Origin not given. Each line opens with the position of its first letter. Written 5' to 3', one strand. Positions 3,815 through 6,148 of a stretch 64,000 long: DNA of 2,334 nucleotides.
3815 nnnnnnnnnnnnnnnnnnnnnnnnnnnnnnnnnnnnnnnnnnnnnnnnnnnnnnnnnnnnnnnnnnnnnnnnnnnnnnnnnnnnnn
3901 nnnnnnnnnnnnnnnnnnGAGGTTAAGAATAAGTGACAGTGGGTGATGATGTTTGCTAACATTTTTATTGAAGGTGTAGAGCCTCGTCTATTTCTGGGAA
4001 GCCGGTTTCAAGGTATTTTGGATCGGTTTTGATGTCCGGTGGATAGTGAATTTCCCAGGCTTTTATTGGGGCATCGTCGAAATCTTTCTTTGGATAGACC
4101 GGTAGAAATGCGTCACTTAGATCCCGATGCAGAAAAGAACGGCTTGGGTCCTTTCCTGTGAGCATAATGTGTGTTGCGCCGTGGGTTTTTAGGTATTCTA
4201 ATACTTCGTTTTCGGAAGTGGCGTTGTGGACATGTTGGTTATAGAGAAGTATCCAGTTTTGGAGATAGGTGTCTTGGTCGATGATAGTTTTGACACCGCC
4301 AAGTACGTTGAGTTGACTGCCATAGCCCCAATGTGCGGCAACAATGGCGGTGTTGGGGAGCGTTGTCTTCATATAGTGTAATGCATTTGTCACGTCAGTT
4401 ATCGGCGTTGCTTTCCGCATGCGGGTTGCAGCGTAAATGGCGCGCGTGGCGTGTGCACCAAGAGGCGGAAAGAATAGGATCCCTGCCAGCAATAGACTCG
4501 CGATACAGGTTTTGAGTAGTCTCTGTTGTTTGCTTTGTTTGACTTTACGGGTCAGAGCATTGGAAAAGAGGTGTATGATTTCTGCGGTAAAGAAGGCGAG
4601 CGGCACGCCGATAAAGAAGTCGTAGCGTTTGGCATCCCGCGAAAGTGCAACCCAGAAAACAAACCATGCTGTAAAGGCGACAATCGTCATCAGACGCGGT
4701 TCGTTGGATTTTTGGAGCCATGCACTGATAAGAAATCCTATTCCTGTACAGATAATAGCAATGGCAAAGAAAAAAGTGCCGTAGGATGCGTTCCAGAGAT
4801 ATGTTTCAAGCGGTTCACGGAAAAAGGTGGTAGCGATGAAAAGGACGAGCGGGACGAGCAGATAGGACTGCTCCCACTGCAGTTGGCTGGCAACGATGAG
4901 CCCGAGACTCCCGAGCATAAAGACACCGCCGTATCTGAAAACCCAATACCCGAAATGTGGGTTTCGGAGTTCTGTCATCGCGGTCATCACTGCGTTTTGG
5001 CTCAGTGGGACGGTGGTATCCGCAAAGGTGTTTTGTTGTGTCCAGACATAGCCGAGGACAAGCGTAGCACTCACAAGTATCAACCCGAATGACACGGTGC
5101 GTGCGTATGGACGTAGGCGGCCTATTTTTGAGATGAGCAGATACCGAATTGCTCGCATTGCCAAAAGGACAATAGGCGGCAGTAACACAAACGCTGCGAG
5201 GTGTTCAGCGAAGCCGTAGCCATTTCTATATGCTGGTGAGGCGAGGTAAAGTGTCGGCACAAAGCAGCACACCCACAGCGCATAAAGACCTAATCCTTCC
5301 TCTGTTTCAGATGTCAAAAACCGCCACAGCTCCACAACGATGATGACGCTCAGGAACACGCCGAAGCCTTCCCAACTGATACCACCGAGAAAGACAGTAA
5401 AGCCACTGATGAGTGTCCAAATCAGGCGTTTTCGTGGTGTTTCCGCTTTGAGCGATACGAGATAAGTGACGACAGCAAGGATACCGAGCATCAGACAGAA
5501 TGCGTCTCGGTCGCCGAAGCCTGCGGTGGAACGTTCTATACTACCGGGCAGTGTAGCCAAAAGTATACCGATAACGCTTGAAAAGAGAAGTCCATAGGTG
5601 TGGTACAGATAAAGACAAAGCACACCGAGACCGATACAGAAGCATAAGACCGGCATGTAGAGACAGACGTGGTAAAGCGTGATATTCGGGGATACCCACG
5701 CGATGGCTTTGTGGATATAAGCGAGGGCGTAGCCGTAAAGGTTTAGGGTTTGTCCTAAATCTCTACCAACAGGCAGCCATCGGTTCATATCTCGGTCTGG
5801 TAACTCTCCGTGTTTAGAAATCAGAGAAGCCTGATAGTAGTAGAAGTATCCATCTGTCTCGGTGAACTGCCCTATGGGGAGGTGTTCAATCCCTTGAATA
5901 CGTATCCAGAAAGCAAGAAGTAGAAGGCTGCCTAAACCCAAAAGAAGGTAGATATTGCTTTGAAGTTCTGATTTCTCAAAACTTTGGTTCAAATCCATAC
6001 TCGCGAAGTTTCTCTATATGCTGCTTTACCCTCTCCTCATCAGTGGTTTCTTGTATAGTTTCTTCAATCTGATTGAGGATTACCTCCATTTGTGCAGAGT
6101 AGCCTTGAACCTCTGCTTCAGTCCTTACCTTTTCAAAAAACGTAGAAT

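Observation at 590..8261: Sigma / Cys-miniprotein / TM coiled-coil / STT3-like / PilP-like module followed by a decaying tandem copy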

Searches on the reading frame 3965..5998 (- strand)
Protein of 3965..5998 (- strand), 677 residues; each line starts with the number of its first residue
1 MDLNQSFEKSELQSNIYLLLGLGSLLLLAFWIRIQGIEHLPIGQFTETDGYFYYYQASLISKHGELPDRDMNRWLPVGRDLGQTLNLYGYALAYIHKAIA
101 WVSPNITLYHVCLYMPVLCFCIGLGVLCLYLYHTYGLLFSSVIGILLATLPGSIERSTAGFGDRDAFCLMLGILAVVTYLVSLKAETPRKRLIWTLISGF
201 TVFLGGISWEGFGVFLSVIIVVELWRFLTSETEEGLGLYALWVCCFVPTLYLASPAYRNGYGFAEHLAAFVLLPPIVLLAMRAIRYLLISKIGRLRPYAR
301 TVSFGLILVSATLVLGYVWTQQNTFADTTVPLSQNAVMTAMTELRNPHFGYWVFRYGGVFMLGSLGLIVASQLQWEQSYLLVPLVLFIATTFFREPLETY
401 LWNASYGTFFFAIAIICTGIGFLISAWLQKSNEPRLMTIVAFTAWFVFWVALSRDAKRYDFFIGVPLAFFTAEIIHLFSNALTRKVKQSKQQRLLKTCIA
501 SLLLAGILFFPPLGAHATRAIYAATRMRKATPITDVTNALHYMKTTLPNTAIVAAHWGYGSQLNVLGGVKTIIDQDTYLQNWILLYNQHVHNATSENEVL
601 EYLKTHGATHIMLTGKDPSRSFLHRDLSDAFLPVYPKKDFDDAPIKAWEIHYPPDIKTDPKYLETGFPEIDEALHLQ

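Call 4: search_protein_families(library=pfam, proteins=[window:3965-5998:-], max_evalue=0.1)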
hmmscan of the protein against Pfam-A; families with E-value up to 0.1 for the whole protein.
window:3965-5998:- (677 aa): 1 family
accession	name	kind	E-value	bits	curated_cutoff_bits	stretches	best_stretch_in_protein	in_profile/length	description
PF02516.20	STT3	-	3.2e-12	47.1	24.5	1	45-345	29-296/405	Oligosaccharyl transferase STT3, N-terminal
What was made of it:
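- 3965..5998 (-): STT3/AglB/PglB-family GT-C enzyme, 677 aa. D49, D163-x-D165 and E343 are conserved. HWGYG stands in place of WWDYG. PF02516 at 3.2e-12 (call 4).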

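Call 5: search_protein_families(library=ncbifam, proteins=[window:3965-5998:-], max_evalue=0.1)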
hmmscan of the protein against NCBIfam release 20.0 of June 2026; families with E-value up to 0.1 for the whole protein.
window:3965-5998:- (677 aa): 1 family
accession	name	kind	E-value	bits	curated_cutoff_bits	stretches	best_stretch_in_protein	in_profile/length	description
TIGR04154.1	archaeo_STT3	subfamily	1.5e-11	43.4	450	1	21-551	3-512/831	oligosaccharyl transferase, archaeosortase A system-associated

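Call 7: find_homologous_proteins(query=window:3965-5998:-, max_evalue=0.001)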
Query window:3965-5998:- (677 aa): 907 proteins with E <= 0.001 among 8000 candidates; the best 120 are listed.
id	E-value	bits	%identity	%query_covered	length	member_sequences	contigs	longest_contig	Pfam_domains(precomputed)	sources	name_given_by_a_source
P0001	0.0e+0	1554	100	100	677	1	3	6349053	PF02516.21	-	-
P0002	0.0e+0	1366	87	100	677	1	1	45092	-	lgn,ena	-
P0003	0.0e+0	1348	85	100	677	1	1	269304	PF02516.21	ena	-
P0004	0.0e+0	1331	84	100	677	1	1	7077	PF02516.21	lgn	-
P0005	0.0e+0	1326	87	96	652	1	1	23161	PF02516.21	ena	-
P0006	0.0e+0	1317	84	100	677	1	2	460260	-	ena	-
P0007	0.0e+0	1315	86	96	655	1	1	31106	PF02516.21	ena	-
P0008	0.0e+0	1308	84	100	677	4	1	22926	PF02516.21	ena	-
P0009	0.0e+0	1305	86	96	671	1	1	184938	-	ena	-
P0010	0.0e+0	1305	87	96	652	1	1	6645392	PF02516.21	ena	-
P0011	0.0e+0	1304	85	96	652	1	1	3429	-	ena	-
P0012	0.0e+0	1303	85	96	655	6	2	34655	PF02516.21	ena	-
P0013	0.0e+0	1300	83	100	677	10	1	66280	PF02516.21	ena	-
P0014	0.0e+0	1296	84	98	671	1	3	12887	-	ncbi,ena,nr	ncbi:hypothetical protein F4009_09490 [Candidatus Poribacteria bacterium]|nr:hypothetical protein [C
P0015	0.0e+0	1293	85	96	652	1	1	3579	PF02516.21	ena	-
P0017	0.0e+0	1285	82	100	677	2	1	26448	PF02516.21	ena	-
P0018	0.0e+0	1280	84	96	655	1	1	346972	PF02516.21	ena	-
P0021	0.0e+0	1277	84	96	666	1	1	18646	PF02516.21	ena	-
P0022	0.0e+0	1275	84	96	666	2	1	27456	PF02516.21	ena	-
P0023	0.0e+0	1273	82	100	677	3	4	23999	PF02516.21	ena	-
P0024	0.0e+0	1266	79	100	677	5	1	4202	PF02516.21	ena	-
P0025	0.0e+0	1264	81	99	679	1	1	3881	PF02516.21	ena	-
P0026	0.0e+0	1263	84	97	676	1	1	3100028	PF02516.21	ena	-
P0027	0.0e+0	1262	82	95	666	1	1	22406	PF02516.21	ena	-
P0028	0.0e+0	1262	81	98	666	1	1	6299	PF02516.21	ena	-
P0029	0.0e+0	1260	83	96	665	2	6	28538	PF02516.21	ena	-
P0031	0.0e+0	1257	83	96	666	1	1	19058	PF02516.21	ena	-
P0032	0.0e+0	1252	82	96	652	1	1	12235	PF02516.21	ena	-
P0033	0.0e+0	1245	81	100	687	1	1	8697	PF02516.21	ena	-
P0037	0.0e+0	1231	83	94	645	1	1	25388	PF02516.21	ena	-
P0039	0.0e+0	1225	80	96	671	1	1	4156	PF02516.21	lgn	-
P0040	0.0e+0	1222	79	100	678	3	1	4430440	PF02516.21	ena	-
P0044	0.0e+0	1200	77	100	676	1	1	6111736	PF02516.21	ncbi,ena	-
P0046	0.0e+0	1197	77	98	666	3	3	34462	PF02516.21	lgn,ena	-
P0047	0.0e+0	1186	77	98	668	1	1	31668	PF02516.21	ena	-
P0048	0.0e+0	1180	76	99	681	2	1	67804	PF02516.21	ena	-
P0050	0.0e+0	1174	78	97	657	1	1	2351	PF02516.21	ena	-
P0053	0.0e+0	1166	74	100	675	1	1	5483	PF02516.21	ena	-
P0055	0.0e+0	1164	78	95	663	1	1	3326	PF02516.21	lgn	-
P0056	0.0e+0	1159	77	99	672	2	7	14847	PF02516.21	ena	-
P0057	0.0e+0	1159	75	100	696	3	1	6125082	PF02516.21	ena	-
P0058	0.0e+0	1152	75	96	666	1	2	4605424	PF02516.21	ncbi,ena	-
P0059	0.0e+0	1149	84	90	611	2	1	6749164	PF02516.21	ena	-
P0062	0.0e+0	1136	76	96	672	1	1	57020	PF02516.21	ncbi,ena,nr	ncbi:MAG: hypothetical protein OXL96_20775 [Candidatus Poribacteria bacterium]|nr:hypothetical prote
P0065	0.0e+0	1118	74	97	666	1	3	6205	PF02516.21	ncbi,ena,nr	ncbi:hypothetical protein F4167_11000 [Candidatus Poribacteria bacterium]|nr:hypothetical protein [C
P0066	0.0e+0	1118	73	97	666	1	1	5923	PF02516.21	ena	-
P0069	0.0e+0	1078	71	98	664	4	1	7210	PF02516.21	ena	-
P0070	0.0e+0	1055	70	96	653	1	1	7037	PF02516.21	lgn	-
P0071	0.0e+0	1045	69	96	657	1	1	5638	PF02516.21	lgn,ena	-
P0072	0.0e+0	1032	66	99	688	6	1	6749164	PF02516.21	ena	-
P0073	0.0e+0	1026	69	97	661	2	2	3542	PF02516.21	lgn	-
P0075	0.0e+0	1013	65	97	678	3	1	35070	PF02516.21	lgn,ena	-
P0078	1.1e-294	997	65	100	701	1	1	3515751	PF02516.21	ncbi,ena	-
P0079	6.3e-294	995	65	98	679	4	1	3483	PF02516.21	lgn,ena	-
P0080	1.3e-292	990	67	97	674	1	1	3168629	PF02516.21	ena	-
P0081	1.5e-290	984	66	97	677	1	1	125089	PF02516.21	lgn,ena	-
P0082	4.1e-287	972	65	96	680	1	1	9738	PF02516.21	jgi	-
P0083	8.4e-286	968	65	96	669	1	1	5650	PF02516.21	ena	-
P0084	2.9e-285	966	66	97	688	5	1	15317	PF02516.21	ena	-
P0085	2.0e-284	963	65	97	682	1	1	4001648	PF02516.21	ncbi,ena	-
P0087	3.0e-284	963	64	99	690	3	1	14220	PF02516.21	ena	-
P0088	7.5e-283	958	65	97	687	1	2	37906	PF02516.21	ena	-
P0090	3.3e-281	953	65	95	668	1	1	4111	PF02516.21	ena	-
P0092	2.2e-280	950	63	100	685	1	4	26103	PF02516.21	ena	-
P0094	3.2e-280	949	63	97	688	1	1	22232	PF02516.21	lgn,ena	-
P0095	7.4e-278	942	64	95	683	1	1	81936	PF02516.21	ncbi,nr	ncbi:hypothetical protein C6503_26805 [Candidatus Poribacteria bacterium]|nr:MAG: hypothetical prote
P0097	2.3e-277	940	63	99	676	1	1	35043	PF02516.21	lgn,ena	-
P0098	6.3e-277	939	63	96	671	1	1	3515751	PF02516.21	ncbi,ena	-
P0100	1.1e-273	928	63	97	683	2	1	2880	PF02516.21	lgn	-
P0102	2.2e-272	924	61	98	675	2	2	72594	PF02516.21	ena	-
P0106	5.1e-271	919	61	98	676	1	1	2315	PF02516.21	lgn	-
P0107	1.1e-270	918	62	96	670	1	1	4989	PF02516.21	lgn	-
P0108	1.6e-270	917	60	100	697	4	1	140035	PF02516.21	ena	-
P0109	5.5e-270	916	62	97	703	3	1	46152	PF02516.21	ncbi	-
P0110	6.7e-270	915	61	98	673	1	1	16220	PF02516.21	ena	-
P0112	4.6e-268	909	61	97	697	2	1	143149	PF02516.21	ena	-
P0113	8.1e-268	909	62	96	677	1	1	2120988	PF02516.21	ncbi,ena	-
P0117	2.0e-265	901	61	96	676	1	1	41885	PF02516.21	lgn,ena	-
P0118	8.2e-265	899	60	98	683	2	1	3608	PF02516.21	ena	-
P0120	4.6e-264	896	61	96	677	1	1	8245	PF02516.21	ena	-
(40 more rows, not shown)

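Call 10: find_encoding_contigs(protein=P0001, flank=10000, max_places=3)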
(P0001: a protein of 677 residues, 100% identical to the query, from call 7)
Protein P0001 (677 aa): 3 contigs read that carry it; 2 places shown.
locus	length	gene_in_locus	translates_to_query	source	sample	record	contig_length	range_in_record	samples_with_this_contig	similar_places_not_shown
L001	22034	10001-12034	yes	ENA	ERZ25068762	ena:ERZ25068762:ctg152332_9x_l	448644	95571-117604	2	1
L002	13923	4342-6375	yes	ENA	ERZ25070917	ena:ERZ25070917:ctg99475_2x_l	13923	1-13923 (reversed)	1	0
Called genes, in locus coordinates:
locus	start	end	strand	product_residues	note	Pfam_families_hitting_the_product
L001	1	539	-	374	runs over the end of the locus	PF13378:MR_MLE_C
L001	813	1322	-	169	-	PF08909:DUF1854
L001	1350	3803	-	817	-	PF14470:bPH_3 (weak), PF00664:ABC_membrane, PF00005:ABC_tran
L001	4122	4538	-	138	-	PF07883:Cupin_2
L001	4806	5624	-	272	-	PF00106:adh_short, PF08659:KR, PF01073:3Beta_HSD (weak), PF13561:adh_short_C2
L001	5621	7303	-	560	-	PF03553:Na_H_antiporter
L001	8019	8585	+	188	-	PF08281:Sigma70_r4_2 (faint)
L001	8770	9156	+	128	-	-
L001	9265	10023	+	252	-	-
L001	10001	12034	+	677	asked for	PF02516:STT3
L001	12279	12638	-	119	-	-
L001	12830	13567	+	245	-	-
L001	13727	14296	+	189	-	-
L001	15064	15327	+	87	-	-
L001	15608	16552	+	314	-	PF00294:PfkB, PF08543:Phos_pyr_kin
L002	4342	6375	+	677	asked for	PF02516:STT3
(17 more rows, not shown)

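Call 12: find_related_loci(query=A1, collection=genome_contigs, flank=8000)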
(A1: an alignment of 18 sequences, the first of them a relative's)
Query A1 (677 aa) in genome_contigs; peptide patterns used: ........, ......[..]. (x = any residue, [..] = any of these).
213 stretches matched a pattern; 163 encode a relative of the query (tblastn E <= 1e-3); the best 80 are kept; 80 distinct loci.
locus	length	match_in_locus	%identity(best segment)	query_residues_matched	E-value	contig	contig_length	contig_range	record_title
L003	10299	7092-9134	83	2-677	0e+0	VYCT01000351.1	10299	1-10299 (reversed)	MAG: Candidatus Poribacteria bacterium isolate SB0675_bin_22 NODE_2740_length_10299_cov_12.801640, whole genome shotgun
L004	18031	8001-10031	80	1-677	0e+0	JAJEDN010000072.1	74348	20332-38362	MAG: Candidatus Poribacteria bacterium isolate p16x33bins.23 k141_1105500, whole genome shotgun sequence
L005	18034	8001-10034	81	1-677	0e+0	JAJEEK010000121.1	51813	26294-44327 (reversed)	MAG: Candidatus Poribacteria bacterium isolate p16x34bins.28 k141_244996, whole genome shotgun sequence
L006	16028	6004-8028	81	3-677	0e+0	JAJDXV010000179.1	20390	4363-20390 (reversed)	MAG: Candidatus Poribacteria bacterium isolate jk18x27bins.53 k141_719572, whole genome shotgun sequence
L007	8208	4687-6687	79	11-677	0e+0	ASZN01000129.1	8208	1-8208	Candidatus Poribacteria bacterium WGA-3G POR3G_contig_136.137_C, whole genome shotgun sequence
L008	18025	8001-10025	77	2-677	0e+0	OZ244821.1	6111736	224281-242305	MAG: Candidatus Poribacteria bacterium isolate f8e195d4-717b-4ac2-aaf5-fcbd41c48ae0 genome assembly, chromosome: 1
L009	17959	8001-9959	78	25-675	0e+0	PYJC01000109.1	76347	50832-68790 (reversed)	MAG: Candidatus Poribacteria bacterium isolate PCPOR1 Ga0206387_1109, whole genome shotgun sequence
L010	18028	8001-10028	74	2-677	0e+0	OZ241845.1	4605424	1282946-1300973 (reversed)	MAG: Candidatus Poribacteria bacterium isolate fbb172c3-de08-4f40-a2cc-29487177e2df genome assembly, chromosome: 1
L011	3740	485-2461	69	19-677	0e+0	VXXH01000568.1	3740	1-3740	MAG: Candidatus Poribacteria bacterium isolate SB0668_bin_37 NODE_10421_length_3740_cov_7.008141, whole genome shotgun s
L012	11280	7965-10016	66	1-677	0e+0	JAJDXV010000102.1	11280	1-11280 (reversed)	MAG: Candidatus Poribacteria bacterium isolate jk18x27bins.53 k141_1371200, whole genome shotgun sequence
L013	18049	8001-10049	65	3-677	0e+0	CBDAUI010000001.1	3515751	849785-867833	MAG: Candidatus Poribacteria bacterium isolate ebb03bee-5bc3-4167-9627-03da9fd662bd genome assembly, contig: contig_1, w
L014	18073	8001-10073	64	7-677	0e+0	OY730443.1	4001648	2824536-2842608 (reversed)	MAG: Candidatus Poribacteria bacterium isolate dbacca32-2332-4c09-a5ad-da9f5ab17b7d genome assembly, chromosome: 1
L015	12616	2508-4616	64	4-677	0e+0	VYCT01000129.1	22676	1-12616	MAG: Candidatus Poribacteria bacterium isolate SB0675_bin_22 NODE_1006_length_22676_cov_12.887229, whole genome shotgun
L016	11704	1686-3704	65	25-677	0e+0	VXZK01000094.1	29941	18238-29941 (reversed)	MAG: Candidatus Poribacteria bacterium isolate SB0670_bin_33 NODE_794_length_29941_cov_17.767751, whole genome shotgun s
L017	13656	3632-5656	65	24-677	0e+0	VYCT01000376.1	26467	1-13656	MAG: Candidatus Poribacteria bacterium isolate SB0675_bin_22 NODE_814_length_26467_cov_12.243488, whole genome shotgun s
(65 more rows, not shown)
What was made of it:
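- The 80 kept are all Poribacteria, with up to 5 loci per genome among them (call 12).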

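Call 24: search_solved_structures(query=A1, max_evalue=1, show_alignments=2)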
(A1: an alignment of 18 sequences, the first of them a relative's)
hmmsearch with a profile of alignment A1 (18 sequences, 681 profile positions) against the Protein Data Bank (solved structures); distinct sequences matched with E-value up to 1: 1.
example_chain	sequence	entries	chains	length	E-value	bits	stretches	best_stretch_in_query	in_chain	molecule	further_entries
2lgz_A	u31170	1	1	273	0.00038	22.2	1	540-617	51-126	Dolichyl-diphosphooligosaccharide--protein glycosyltransferase subunit STT3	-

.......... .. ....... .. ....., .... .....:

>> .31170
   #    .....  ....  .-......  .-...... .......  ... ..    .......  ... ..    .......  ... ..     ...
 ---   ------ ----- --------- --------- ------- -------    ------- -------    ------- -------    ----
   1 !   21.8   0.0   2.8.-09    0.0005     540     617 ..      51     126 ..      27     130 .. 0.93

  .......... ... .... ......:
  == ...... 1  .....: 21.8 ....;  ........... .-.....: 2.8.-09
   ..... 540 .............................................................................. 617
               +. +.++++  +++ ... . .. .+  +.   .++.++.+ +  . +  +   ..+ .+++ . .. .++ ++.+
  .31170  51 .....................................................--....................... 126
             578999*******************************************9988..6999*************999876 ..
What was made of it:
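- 3965..5998 (-): A PDB profile hit to the yeast STT3 C-terminal domain aligns AAHW(s)YG to AAWWDYG (call 24).
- On STT3/AglB/PglB oligosaccharyltransferase family: A profile hit to 2lgz (yeast STT3 C-terminal domain) has E 3.8e-4 (call 24).
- PF02516 (call 4) and a profile hit to the yeast STT3 C-terminal domain (call 24) place it in the family.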

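Call 34: predict_structure(alignment_id=A2)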
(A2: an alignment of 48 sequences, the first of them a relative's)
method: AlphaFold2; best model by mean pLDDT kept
length: 677 residues; sequences in the alignment: 48
mean_pLDDT: 61.8   pTM: 0.46
mean pLDDT of the five models: 61.8, 59.4, 59.0, 57.7, 57.4
residues with pLDDT >= 90: 0; 70-90: 228; 50-70: 274; < 50: 175
segments of 3 or more residues with pLDDT < 50: 1-9, 43-48, 72-84, 151-163, 260-263, 325-376, 391-393, 395-397, 432-434, 436-438, 441-468, 508-531, 675-677
pLDDT, mean of each block of 10 residues (from residue 1): 38 64 61 52 50 67 65 37 53 78 78 70 70 67 62 45 55 72 76 79 62 62 69 69 79 59 58 76 80 78 79 70 49 41 35 41 43 50 52 51 53 57 54 49 47 41 45 58 68 69 54 41 40 67 79 70 62 55 75 85 79 67 72 84 80 86 65 51
secondary structure, 60 per line:
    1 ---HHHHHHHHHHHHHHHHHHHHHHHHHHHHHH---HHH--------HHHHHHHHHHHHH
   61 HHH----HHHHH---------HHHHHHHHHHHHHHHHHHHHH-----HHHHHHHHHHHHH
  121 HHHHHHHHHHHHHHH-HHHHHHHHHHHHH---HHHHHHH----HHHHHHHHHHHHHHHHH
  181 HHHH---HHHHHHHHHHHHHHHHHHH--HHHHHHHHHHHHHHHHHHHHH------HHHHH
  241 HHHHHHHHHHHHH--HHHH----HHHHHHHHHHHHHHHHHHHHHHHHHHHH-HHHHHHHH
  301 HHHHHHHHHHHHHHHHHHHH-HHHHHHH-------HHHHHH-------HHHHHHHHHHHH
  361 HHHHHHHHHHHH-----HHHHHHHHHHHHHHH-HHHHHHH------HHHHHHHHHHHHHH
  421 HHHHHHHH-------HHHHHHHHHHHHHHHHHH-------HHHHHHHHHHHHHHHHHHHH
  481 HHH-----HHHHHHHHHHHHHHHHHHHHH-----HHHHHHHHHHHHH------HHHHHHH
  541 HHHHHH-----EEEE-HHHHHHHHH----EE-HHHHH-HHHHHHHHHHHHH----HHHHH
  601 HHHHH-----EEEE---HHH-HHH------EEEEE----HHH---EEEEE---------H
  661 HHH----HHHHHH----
elements in order (helices of 4 or more, strands of 3 or more residues): H4-33 H48-63 H68-72 H82-102 H108-135 H137-149 H153-159 H164-184 H188-206 H209-229 H236-253 H256-259 H264-291 H293-320 H322-328 H336-341 H349-372 H378-392 H394-400 H407-428 H436-453 H461-483 H489-509 H515-527 H534-546 E552-555 H557-565 H573-577 H579-591 H596-605 E611-614 E631-635 E646-650 H660-663 H668-673
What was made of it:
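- On STT3/AglB/PglB oligosaccharyltransferase family: Caveat: the model's mean pLDDT is 61.8 and TM-scores are about 0.4 (call 34).
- Tried and rejected: I therefore drew no residue-level structural conclusions (call 34).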
